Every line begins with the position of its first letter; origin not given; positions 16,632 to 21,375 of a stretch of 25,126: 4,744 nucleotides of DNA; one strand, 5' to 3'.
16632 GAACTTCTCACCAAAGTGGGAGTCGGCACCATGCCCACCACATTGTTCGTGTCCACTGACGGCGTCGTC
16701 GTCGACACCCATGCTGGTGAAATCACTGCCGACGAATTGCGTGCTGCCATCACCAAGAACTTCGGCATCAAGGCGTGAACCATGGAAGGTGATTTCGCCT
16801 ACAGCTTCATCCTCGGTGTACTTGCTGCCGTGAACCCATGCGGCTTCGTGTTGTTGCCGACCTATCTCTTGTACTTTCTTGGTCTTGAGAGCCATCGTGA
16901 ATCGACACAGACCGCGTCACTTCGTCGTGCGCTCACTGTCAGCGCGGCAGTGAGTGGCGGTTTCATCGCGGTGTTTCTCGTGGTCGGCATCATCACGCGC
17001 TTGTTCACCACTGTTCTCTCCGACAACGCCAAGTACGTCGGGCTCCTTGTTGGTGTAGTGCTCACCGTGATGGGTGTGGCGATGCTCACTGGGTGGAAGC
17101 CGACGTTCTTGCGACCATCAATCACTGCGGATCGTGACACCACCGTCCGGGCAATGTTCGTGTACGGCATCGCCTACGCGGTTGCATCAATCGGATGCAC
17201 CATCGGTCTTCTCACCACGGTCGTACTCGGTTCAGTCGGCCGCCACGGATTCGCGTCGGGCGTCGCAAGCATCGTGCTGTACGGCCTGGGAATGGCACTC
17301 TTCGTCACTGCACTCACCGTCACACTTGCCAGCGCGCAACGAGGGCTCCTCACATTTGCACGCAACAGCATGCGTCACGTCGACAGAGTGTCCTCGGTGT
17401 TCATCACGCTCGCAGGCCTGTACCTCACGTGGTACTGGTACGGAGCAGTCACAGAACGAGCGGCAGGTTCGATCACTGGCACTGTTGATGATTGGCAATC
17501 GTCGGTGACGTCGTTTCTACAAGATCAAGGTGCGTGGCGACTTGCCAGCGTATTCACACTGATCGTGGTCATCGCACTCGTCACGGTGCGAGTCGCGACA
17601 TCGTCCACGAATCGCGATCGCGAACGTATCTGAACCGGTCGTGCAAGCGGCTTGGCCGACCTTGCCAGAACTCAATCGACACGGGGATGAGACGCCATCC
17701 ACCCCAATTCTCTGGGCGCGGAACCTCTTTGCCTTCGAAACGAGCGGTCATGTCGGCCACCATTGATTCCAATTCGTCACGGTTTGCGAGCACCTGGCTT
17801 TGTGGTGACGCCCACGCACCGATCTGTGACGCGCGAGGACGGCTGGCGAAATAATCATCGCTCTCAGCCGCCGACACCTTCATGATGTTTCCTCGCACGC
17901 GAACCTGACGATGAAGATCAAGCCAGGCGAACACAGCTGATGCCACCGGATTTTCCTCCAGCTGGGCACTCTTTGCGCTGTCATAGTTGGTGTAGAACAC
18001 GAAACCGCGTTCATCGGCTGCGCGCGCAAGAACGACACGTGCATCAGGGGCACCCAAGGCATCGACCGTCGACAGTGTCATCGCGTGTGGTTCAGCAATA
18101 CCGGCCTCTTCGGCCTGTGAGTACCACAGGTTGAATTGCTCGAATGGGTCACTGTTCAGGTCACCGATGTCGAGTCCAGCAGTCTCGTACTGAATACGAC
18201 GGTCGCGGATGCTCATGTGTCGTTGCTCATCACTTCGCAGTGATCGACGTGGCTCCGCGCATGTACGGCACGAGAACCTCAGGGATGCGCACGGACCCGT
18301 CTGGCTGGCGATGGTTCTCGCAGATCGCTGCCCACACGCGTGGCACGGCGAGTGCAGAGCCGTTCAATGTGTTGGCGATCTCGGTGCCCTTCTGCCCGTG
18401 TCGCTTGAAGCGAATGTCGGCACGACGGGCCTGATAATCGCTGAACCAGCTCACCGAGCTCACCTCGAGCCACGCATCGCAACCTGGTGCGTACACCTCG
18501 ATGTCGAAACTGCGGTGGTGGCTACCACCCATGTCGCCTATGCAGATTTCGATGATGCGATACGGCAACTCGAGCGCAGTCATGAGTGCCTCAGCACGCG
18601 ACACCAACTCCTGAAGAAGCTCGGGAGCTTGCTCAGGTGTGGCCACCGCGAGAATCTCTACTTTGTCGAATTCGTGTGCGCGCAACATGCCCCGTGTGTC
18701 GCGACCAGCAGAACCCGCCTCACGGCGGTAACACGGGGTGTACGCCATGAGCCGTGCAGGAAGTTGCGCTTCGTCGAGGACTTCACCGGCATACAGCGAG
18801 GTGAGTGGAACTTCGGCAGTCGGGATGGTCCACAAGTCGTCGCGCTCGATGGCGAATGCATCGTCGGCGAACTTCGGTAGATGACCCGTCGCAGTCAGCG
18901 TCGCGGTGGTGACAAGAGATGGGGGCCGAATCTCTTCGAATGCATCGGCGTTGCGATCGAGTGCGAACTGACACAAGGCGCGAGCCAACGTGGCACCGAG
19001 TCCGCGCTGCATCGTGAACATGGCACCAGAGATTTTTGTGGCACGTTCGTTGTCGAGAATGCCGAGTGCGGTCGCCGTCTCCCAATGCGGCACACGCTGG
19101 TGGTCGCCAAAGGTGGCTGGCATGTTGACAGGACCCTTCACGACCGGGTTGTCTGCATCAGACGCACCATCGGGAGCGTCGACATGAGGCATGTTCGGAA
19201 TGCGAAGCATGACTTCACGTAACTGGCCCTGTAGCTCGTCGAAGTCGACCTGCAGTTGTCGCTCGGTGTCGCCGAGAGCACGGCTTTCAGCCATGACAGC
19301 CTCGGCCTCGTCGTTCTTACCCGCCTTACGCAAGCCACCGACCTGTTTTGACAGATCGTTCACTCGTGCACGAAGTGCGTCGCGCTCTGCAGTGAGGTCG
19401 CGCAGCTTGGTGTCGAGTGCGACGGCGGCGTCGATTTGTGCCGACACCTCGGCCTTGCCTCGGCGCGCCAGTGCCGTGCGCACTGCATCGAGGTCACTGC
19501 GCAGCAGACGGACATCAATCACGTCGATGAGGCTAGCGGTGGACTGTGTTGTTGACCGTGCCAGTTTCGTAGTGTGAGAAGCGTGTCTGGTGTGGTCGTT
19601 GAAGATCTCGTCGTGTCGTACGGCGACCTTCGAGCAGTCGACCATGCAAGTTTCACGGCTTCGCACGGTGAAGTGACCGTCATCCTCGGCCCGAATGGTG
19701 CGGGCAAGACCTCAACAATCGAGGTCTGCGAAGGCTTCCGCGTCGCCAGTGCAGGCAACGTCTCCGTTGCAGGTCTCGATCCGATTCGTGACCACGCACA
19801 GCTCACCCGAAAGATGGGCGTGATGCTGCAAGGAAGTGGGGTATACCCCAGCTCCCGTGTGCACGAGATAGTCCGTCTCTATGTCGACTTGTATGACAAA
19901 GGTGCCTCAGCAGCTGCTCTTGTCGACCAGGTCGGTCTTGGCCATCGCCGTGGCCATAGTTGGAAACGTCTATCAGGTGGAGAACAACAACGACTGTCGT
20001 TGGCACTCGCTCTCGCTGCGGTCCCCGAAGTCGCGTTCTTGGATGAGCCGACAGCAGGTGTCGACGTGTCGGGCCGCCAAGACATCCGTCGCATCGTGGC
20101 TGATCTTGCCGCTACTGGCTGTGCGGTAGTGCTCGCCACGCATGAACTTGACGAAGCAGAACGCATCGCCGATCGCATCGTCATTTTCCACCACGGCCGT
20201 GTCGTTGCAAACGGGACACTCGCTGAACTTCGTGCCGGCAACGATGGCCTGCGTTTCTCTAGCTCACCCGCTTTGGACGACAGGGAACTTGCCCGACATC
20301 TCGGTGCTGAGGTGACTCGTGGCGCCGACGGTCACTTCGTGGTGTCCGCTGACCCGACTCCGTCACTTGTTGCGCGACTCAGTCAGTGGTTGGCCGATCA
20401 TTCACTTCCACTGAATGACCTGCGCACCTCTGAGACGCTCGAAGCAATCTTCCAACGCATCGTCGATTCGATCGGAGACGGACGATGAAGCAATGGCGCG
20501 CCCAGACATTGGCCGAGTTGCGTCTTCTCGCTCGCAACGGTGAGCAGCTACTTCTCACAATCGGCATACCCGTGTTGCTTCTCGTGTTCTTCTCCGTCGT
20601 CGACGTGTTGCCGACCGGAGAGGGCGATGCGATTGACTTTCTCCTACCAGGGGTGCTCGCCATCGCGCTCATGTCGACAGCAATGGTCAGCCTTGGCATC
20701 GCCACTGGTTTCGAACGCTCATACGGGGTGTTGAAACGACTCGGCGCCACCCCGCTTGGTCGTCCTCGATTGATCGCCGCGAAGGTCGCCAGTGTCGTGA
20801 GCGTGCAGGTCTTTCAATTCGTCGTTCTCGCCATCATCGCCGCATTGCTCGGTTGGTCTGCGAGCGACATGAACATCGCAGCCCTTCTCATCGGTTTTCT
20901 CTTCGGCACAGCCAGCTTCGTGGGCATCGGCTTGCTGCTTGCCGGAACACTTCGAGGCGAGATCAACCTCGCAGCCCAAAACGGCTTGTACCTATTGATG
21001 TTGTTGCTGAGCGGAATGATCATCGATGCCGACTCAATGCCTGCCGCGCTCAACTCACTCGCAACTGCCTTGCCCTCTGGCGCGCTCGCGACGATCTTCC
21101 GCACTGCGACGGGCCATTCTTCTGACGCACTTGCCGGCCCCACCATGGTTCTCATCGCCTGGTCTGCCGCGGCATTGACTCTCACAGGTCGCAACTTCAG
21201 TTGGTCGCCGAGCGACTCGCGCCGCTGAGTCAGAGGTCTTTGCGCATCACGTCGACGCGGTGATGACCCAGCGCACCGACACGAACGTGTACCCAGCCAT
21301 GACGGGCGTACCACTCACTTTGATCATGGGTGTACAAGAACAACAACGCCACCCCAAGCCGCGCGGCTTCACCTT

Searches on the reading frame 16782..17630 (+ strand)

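Call 59: search_protein_families(library=pfam, proteins=[window:16782-17630:+], max_evalue=0.0001)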
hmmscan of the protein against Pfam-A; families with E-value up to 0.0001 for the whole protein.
window:16782-17630:+ (283 aa): 0 families

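Call 60: search_protein_families(library=pfam, proteins=[window:16782-17630:+], max_evalue=5)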
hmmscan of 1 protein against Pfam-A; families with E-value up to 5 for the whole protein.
window:16782-17630:+ (283 aa): 3 families
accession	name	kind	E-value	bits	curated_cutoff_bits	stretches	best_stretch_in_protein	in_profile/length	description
PF02683.22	DsbD_TM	-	0.064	13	27.1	1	8-207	8-206/219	Cytochrome C biogenesis protein transmembrane domain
PF07331.16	TctB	-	0.55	10.8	29.1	1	10-65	79-128/137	Tripartite tricarboxylate transporter TctB family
PF06781.17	CrgA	-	3.8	8.2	24.8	1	63-106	44-89/89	Cell division protein CrgA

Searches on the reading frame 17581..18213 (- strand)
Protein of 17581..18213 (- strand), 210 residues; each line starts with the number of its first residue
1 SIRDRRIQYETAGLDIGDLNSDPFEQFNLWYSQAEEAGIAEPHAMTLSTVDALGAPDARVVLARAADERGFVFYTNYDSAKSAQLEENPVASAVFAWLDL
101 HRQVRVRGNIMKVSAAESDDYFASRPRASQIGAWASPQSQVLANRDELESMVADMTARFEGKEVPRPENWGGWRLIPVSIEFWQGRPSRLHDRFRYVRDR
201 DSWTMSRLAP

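Call 59: search_protein_families(library=pfam, proteins=[window:17581-18213:-], max_evalue=0.0001)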
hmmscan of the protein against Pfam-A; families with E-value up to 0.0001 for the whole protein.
window:17581-18213:- (210 aa): 3 families
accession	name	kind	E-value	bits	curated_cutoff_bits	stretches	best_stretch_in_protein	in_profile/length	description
PF01243.27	PNPOx_N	-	3e-26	92.6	28.1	1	36-154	6-115/120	Pyridoxamine 5'-phosphate oxidase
PF10590.14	PNP_phzG_C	-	1.3e-20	73.5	27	1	170-210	1-42/42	Pyridoxine 5'-phosphate oxidase C-terminal dimerisation region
PF12766.13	Pyridox_oxase_2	-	4e-06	27.8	26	1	40-111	19-97/100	Pyridoxamine 5'-phosphate oxidase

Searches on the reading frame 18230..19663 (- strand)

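Call 59: search_protein_families(library=pfam, proteins=[window:18230-19663:-], max_evalue=0.0001)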
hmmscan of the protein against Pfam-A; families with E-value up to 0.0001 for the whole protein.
window:18230-19663:- (477 aa): 2 families
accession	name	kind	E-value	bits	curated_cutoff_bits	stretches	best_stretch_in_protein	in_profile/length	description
PF00587.30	tRNA-synt_2b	-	6.5e-29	101.7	29.3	1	274-451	8-179/179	tRNA synthetase class II core domain (G, H, P, S and T)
PF02403.27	Seryl_tRNA_N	-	3.8e-22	79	28.2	1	48-159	1-108/108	Seryl-tRNA synthetase N-terminal domain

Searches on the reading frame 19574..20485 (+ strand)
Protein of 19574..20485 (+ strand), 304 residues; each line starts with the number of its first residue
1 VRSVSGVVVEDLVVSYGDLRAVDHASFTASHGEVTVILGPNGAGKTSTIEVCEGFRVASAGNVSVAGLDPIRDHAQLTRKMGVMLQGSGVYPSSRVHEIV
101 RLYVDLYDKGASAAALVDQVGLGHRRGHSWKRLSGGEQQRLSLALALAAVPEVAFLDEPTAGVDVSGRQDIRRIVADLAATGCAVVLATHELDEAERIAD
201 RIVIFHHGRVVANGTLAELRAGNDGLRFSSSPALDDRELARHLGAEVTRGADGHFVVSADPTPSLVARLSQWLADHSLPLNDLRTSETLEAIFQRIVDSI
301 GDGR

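Call 59: search_protein_families(library=pfam, proteins=[window:19574-20485:+], max_evalue=0.0001)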
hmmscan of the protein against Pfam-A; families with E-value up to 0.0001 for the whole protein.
window:19574-20485:+ (304 aa): 3 families
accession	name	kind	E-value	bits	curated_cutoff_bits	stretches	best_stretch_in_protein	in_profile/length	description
PF00005.33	ABC_tran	-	1.3e-24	87.8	25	1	23-161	2-137/137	ABC transporter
PF13304.12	AAA_21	-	8.4e-09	36.3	27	0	123-191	228-299/304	AAA domain, putative AbiEii toxin, Type IV TA system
PF02463.25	SMC_N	-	8.1e-05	22.6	40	0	29-50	21-42/220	RecF/RecN/SMC N terminal domain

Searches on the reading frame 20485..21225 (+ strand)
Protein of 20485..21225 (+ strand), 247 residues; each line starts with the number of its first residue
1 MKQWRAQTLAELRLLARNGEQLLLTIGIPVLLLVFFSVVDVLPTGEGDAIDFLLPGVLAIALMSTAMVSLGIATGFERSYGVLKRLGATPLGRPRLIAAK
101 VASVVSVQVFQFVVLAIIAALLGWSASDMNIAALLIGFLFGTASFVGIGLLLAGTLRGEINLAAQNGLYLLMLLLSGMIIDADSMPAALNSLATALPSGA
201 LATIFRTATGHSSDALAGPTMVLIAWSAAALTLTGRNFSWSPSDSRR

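Call 59: search_protein_families(library=pfam, proteins=[window:20485-21225:+], max_evalue=0.0001)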
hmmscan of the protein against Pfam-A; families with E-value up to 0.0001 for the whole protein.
window:20485-21225:+ (247 aa): 2 families
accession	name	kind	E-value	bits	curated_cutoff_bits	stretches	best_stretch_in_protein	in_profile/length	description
PF01061.29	ABC2_membrane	-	1.6e-14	54.4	26.9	1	3-198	2-199/211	ABC-2 type transporter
PF12698.13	ABC2_membrane_3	-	1.8e-09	37.6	31.6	1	48-234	159-345/347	ABC-2 family transporter protein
